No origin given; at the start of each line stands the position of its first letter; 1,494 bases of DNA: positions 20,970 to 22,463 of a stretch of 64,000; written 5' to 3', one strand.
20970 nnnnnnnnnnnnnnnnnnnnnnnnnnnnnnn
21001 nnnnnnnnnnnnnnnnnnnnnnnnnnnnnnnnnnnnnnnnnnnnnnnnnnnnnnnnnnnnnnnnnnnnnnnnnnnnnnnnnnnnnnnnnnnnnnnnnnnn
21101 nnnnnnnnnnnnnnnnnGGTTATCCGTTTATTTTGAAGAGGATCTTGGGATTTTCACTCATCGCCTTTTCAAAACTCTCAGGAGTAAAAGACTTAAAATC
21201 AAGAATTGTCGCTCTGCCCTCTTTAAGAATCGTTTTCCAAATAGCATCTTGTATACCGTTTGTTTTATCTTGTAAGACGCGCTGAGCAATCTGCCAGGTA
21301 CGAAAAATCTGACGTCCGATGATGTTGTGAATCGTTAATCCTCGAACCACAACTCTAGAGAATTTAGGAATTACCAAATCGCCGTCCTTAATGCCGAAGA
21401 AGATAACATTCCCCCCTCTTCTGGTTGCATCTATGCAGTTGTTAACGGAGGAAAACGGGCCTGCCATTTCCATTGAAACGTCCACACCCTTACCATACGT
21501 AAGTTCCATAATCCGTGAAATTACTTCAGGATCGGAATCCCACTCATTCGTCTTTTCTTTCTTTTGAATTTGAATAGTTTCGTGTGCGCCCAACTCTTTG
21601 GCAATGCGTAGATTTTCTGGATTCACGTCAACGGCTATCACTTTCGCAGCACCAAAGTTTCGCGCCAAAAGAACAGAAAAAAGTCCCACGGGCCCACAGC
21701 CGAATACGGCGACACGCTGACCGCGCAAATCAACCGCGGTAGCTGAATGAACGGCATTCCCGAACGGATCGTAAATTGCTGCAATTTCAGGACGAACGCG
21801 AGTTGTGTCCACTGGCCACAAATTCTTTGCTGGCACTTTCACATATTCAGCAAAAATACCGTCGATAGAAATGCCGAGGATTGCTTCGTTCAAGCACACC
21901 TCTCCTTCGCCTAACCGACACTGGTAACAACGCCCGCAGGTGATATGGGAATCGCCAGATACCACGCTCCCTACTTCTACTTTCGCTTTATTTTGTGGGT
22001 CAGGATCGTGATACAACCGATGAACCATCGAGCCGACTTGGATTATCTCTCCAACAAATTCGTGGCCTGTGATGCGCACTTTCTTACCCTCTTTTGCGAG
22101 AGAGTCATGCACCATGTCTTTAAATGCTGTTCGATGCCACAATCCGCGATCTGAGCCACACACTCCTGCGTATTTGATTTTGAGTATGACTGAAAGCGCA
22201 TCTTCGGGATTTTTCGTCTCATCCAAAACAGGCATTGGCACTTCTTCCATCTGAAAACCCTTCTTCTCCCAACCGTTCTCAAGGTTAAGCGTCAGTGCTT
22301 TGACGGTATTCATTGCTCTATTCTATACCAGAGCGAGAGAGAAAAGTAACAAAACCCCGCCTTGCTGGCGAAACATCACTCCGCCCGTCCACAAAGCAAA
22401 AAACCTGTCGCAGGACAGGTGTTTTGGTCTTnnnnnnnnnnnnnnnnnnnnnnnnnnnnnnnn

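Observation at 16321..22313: Operon coupling threonine catabolism to a two-subunit ATP-citrate lyase: tdh-kbl-aclB-aclA-GNAT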

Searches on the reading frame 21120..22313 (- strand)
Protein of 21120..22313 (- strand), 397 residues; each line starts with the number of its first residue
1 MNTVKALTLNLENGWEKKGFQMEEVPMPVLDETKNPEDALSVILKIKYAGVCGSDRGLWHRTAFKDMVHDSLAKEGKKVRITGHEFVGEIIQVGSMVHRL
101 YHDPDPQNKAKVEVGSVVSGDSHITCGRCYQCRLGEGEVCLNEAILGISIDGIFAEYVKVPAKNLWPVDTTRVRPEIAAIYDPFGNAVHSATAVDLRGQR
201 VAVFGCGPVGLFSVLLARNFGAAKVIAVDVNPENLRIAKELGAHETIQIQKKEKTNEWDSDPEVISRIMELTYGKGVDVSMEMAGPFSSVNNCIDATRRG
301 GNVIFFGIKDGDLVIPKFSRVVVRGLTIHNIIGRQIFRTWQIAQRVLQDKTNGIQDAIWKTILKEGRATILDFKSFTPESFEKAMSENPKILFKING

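Call 3: search_protein_families(library=pfam, proteins=[window:21120-22313:-], max_evalue=0.01)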
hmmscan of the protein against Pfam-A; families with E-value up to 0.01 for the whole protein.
window:21120-22313:- (397 aa): 7 families
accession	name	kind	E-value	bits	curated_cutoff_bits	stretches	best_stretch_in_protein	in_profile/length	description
PF00107.32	ADH_zinc_N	-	2.9e-24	85.9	31.8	1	208-341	1-121/129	Zinc-binding dehydrogenase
PF08240.17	ADH_N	-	1e-17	64.7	23.5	1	41-169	4-103/104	Alcohol dehydrogenase GroES-like domain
PF01728.25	FtsJ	-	1e-05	26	24.1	1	194-299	19-114/181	FtsJ-like methyltransferase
PF13649.12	Methyltransf_25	-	0.00011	23.3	27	1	204-250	4-49/97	Methyltransferase domain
PF01262.27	AlaDh_PNT_C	-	0.00018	21.4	23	1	194-254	23-83/214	Alanine dehydrogenase/PNT, C-terminal domain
PF08241.18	Methyltransf_11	-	0.0022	19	21.2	1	204-247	3-44/95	Methyltransferase domain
PF16912.11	Glu_dehyd_C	-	0.0042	17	34.9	0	187-257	20-95/211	Glucose dehydrogenase C-terminus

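Call 4: search_protein_families(library=ncbifam, proteins=[window:21120-22313:-], max_evalue=0.01)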
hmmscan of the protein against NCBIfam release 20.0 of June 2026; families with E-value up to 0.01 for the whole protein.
window:21120-22313:- (397 aa): 28 families (the best 25 are shown)
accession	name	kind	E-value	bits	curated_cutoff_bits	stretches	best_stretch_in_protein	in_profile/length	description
NF003808.0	PRK05396.1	equivalog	1.7e-75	254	380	1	16-352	9-307/341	L-threonine 3-dehydrogenase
TIGR00692.1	tdh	equivalog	4.9e-71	239.5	458.35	1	17-350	8-304/340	L-threonine 3-dehydrogenase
NF041097.1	keto_inos_dh_IolM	equivalog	3.9e-52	177.2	450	1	10-331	30-334/389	scyllo-inosose 3-dehydrogenase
NF007489.0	PRK10083.1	equivalog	5.9e-33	114.3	376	1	34-253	18-217/339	Zn-dependent oxidoreductase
NF007375.0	PRK09880.1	equivalog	1.3e-26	93.2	469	1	41-309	29-268/344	L-idonate 5-dehydrogenase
TIGR03366.1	HpnZ_proposed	hypoth_equivalog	2.6e-23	82.7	328.1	1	42-329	8-276/315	putative phosphonate catabolism associated alcohol dehydrogenase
TIGR03201.1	dearomat_had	equivalog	2.6e-22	79.4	338.65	1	39-252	23-220/349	6-hydroxycyclohex-1-ene-1-carbonyl-CoA dehydrogenase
NF006940.0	PRK09422.1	equivalog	2.6e-22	79.3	344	1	31-328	16-280/338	alcohol dehydrogenase AdhP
NF007642.0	PRK10309.1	equivalog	4e-20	72.3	550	1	23-287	15-253/347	galactitol-1-phosphate 5-dehydrogenase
NF010344.0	PRK13771.1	subfamily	5.4e-19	68.3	349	1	29-251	14-215/334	putative alcohol dehydrogenase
TIGR03451.1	mycoS_dep_FDH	equivalog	2.4e-18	66.1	512.9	1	83-313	59-282/358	S-(hydroxymethyl)mycothiol dehydrogenase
TIGR02819.1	fdhA_non_GSH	equivalog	8.6e-17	60.8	636.95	1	37-304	34-299/397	formaldehyde dehydrogenase, glutathione-independent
TIGR03989.1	Rxyl_3153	subfamily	8.9e-14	51.5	440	1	42-310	29-290/370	NDMA-dependent alcohol dehydrogenase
NF041172.1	AcrlCoa_red_Thmprot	equivalog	3.4e-13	49.3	500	1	32-263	17-228/334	acryloyl-CoA reductase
TIGR02818.1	adh_III_F_hyde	equivalog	6.3e-13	48.5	543.95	1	187-309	176-289/368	S-(hydroxymethyl)glutathione dehydrogenase/class III alcohol dehydrogenase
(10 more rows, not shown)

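Call 38: search_solved_structures(query=window:21120-22313:-, max_evalue=1e-10, show_alignments=1)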
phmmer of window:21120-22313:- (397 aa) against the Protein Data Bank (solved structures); distinct sequences matched with E-value up to 1e-10: 59.
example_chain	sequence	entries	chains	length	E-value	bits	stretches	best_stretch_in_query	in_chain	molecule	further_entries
5kia_A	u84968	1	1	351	5.2e-49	170.4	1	21-348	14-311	L-threonine 3-dehydrogenase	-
2dfv_A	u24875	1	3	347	1.1e-47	166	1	41-350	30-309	Probable L-threonine 3-dehydrogenase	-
2d8a_A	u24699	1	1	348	1.1e-47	166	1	41-350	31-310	Probable L-threonine 3-dehydrogenase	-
3gfb_A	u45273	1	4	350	6.6e-43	150.3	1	41-349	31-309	L-threonine 3-dehydrogenase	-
2dq4_A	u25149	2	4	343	1.1e-39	139.7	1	41-342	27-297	L-threonine 3-dehydrogenase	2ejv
4ej6_A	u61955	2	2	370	1e-25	93.7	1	41-314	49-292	Putative zinc-binding dehydrogenase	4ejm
4ilk_A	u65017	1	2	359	2.3e-24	89.2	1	37-247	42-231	Starvation sensing protein rspB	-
3ip1_A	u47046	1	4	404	1.3e-22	83.5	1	15-252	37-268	Alcohol dehydrogenase, zinc-containing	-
3qe3_A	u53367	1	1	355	7.7e-21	77.7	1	41-355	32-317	Sorbitol dehydrogenase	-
1pl6_A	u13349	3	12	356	1.5e-20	76.7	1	41-357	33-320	Sorbitol dehydrogenase | human sorbitol dehydrogenase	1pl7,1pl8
1h2b_A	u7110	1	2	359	7e-20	74.5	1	36-328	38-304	ALCOHOL DEHYDROGENASE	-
6ie0_A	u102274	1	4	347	2e-19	73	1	32-337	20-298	(R,R)-butanediol dehydrogenase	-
4cpd_A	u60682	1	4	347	5.6e-19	71.5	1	38-313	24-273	ALCOHOL DEHYDROGENASE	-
1e3j_A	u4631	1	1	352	8.8e-19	70.9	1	37-319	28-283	NADP(H)-DEPENDENT KETOSE REDUCTASE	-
6dkh_A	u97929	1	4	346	9.5e-19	70.8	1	45-310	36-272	L-idonate 5-dehydrogenase (NAD(P)(+))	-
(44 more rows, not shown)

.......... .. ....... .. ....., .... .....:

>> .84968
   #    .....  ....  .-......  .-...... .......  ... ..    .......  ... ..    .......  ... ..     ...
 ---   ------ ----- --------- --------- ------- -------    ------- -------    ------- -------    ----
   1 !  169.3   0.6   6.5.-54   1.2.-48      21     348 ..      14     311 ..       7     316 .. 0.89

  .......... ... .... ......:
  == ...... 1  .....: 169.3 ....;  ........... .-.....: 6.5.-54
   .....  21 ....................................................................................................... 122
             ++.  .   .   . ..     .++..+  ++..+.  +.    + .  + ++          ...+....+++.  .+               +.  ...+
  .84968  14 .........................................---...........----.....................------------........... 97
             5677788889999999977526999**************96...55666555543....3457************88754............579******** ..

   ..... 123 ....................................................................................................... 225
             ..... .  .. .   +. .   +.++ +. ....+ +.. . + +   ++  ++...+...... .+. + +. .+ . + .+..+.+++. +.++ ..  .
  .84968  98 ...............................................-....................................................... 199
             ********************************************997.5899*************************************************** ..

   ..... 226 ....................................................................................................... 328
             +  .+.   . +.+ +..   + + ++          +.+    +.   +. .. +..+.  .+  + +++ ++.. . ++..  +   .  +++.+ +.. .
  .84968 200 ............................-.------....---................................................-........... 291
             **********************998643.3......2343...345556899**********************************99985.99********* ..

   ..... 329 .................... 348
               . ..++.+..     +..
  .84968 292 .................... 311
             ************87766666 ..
